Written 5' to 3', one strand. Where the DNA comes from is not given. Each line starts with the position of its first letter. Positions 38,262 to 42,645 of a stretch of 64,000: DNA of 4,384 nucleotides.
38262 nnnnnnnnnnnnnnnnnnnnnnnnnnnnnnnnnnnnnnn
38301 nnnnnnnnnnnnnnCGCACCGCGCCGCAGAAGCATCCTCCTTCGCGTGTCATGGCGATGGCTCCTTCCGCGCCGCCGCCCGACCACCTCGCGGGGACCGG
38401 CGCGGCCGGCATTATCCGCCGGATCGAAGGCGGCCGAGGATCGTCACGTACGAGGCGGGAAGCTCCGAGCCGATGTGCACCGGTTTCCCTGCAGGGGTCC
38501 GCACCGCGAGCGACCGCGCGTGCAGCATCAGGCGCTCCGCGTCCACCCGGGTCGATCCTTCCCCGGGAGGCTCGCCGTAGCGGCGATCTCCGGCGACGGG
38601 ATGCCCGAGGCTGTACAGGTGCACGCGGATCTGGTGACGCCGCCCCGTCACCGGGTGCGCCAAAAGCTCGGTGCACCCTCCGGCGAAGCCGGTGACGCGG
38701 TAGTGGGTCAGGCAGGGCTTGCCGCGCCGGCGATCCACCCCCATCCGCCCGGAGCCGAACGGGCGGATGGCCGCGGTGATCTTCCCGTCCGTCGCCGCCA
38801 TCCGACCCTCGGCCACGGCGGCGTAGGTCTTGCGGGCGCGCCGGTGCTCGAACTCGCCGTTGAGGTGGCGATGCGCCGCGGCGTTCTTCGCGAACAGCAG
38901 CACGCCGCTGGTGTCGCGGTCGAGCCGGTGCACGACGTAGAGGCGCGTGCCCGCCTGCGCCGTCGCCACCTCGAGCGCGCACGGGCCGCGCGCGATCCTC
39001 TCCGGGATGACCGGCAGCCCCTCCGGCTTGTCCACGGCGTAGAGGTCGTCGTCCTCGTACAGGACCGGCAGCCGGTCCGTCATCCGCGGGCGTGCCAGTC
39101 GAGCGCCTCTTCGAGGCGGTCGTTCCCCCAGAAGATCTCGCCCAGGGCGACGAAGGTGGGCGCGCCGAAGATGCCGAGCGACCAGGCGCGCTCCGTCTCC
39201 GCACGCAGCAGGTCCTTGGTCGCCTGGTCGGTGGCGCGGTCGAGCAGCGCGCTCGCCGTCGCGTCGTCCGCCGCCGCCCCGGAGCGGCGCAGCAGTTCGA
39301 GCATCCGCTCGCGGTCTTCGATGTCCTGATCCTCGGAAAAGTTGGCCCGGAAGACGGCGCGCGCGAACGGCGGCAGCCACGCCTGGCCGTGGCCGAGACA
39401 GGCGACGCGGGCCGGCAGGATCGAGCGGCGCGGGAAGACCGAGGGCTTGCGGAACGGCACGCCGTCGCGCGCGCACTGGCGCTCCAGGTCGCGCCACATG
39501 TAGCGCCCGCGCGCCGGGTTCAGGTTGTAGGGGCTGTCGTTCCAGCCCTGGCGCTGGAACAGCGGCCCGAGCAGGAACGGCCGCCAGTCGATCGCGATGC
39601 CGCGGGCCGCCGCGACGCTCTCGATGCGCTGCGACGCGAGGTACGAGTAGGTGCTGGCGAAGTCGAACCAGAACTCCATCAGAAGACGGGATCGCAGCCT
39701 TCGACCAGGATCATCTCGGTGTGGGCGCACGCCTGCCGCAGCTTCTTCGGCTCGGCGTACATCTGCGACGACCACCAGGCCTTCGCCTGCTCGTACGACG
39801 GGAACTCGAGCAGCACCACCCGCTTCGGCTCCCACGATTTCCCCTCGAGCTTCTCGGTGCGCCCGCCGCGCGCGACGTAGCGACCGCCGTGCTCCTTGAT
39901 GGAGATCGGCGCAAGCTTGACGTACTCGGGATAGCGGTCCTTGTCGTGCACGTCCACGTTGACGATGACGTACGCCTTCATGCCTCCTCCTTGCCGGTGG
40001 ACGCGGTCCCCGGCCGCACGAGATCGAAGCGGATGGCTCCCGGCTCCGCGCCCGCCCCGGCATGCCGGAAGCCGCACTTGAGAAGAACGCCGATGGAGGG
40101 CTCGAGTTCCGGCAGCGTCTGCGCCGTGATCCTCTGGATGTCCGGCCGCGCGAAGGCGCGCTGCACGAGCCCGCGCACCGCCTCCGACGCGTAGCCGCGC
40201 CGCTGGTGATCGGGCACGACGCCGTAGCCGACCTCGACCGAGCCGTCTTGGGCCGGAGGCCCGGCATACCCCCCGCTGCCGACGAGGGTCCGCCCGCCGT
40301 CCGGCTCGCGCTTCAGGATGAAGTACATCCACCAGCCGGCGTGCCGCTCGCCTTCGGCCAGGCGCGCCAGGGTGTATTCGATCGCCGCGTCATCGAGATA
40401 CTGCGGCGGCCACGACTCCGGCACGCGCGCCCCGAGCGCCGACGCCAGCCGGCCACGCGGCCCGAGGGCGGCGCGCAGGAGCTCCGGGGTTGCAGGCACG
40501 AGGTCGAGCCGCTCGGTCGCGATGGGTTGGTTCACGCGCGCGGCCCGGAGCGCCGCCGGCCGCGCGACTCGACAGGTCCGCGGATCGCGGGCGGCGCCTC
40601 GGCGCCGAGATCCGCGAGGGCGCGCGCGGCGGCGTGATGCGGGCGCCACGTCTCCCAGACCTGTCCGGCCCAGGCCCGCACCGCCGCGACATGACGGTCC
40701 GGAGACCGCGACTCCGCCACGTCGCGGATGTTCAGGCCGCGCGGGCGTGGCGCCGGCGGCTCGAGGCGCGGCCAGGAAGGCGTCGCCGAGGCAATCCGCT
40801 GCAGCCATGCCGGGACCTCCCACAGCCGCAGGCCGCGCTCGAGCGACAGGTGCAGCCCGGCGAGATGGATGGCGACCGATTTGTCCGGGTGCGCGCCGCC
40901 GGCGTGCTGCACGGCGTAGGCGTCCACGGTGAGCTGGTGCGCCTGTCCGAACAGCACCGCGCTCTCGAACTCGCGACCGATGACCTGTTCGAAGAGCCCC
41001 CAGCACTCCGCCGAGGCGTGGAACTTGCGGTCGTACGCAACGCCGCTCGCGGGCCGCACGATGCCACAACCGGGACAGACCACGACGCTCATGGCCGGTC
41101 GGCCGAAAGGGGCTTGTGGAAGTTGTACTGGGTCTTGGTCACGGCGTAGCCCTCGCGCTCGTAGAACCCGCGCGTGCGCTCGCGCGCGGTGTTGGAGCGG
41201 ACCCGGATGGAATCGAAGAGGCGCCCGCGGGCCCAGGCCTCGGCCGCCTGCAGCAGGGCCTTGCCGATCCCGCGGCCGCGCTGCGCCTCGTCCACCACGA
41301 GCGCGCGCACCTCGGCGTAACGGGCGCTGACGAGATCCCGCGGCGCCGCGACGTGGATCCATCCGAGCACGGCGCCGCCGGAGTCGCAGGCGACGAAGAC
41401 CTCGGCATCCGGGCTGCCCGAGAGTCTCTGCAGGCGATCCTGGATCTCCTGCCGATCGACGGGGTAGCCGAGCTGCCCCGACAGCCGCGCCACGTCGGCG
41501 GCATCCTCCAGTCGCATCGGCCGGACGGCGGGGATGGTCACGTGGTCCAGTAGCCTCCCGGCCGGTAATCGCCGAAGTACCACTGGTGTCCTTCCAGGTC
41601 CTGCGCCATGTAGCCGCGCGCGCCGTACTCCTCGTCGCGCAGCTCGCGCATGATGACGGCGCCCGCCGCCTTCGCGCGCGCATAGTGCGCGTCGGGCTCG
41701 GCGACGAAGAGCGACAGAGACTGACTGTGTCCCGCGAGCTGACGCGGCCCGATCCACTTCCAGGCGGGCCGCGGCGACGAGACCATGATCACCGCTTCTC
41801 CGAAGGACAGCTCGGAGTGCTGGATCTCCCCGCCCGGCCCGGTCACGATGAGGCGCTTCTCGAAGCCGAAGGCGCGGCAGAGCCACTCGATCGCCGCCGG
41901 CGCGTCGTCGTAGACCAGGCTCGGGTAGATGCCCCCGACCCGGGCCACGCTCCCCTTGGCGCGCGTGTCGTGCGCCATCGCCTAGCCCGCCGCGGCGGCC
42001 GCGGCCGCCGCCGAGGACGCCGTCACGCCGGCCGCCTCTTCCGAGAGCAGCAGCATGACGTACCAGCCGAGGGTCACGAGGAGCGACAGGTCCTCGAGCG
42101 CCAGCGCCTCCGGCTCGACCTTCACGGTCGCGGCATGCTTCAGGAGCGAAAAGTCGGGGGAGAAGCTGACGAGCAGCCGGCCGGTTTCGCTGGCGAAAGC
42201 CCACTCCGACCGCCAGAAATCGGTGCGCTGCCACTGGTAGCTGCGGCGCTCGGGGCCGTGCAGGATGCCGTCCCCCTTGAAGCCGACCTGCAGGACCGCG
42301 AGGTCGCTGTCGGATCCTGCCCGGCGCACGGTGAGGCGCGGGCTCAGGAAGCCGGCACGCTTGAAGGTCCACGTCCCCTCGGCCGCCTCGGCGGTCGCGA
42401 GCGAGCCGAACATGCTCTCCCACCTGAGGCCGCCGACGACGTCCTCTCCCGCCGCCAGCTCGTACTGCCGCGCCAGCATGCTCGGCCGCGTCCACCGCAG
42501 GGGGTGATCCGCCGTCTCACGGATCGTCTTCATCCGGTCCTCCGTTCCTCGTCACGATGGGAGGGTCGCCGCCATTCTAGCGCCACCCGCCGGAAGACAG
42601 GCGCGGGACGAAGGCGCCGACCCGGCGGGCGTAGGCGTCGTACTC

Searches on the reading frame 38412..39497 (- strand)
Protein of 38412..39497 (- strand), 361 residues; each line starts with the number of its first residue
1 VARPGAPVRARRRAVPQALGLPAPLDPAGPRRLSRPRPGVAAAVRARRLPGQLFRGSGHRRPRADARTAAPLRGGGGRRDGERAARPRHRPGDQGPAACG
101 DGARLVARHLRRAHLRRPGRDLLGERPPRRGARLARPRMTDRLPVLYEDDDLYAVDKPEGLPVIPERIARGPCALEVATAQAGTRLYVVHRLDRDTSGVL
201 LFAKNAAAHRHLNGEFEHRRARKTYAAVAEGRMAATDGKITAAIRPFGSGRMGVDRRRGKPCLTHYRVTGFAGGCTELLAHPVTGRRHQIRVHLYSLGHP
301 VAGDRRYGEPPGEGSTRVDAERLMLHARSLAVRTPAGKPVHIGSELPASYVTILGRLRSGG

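Call 71: search_protein_families(library=pfam, proteins=[window:38412-39497:-], max_evalue=0.0001)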
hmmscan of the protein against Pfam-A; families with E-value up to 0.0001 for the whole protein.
window:38412-39497:- (361 aa): 1 family
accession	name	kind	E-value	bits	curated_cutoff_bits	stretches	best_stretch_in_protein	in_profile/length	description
PF00849.27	PseudoU_synth_2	-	5.4e-30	105.1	26.8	1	152-294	2-150/152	RNA pseudouridylate synthase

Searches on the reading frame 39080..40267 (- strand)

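Call 71: search_protein_families(library=pfam, proteins=[window:39080-40267:-], max_evalue=0.0001)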
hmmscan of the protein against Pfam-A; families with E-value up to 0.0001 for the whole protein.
window:39080-40267:- (395 aa): 1 family
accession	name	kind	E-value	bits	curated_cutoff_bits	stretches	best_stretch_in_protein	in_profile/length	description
PF01323.26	DSBA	-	1.3e-32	113.6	25.6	1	198-387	3-185/191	DSBA-like thioredoxin domain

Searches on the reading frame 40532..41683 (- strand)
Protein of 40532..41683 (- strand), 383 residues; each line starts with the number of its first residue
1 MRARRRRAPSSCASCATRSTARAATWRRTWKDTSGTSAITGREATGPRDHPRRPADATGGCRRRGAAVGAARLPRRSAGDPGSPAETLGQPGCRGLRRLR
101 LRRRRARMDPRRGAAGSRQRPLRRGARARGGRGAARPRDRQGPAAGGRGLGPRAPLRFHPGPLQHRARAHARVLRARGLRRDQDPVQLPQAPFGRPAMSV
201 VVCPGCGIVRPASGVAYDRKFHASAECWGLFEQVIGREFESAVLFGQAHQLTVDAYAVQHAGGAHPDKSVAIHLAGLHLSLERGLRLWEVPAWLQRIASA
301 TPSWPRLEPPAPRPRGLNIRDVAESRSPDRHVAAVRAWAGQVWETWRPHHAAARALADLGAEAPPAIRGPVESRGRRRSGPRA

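Call 71: search_protein_families(library=pfam, proteins=[window:40532-41683:-], max_evalue=0.0001)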
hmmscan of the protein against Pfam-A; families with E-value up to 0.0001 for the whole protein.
window:40532-41683:- (383 aa): 1 family
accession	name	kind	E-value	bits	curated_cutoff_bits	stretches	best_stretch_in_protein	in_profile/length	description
PF19371.4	DUF5946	-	1.3e-32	113.7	28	1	202-347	2-141/141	Family of unknown function (DUF5946)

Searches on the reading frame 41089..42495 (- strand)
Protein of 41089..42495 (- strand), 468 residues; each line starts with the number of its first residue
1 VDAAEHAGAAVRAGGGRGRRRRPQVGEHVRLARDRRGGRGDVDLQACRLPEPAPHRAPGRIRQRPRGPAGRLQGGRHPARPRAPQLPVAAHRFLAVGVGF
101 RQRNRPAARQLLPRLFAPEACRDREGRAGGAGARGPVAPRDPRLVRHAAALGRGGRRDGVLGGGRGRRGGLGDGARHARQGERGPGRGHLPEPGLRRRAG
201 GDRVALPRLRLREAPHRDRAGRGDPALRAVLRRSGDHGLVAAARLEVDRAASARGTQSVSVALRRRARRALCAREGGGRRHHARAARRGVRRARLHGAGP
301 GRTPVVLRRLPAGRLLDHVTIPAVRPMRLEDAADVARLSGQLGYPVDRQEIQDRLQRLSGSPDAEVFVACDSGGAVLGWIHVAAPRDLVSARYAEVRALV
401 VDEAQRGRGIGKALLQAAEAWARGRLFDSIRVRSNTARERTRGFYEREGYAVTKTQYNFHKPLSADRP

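Call 71: search_protein_families(library=pfam, proteins=[window:41089-42495:-], max_evalue=0.0001)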
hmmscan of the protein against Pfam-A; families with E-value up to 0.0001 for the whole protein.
window:41089-42495:- (468 aa): 3 families
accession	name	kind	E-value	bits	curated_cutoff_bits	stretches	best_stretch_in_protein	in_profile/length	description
PF00583.31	Acetyltransf_1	-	5.3e-14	52.9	20.7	1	356-450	25-116/116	Acetyltransferase (GNAT) family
PF13508.13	Acetyltransf_7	-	5.4e-13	49.6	27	1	363-451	2-83/84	Acetyltransferase (GNAT) domain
PF13673.13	Acetyltransf_10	-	8.7e-08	32.6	23.6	1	365-458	31-115/128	Acetyltransferase (GNAT) domain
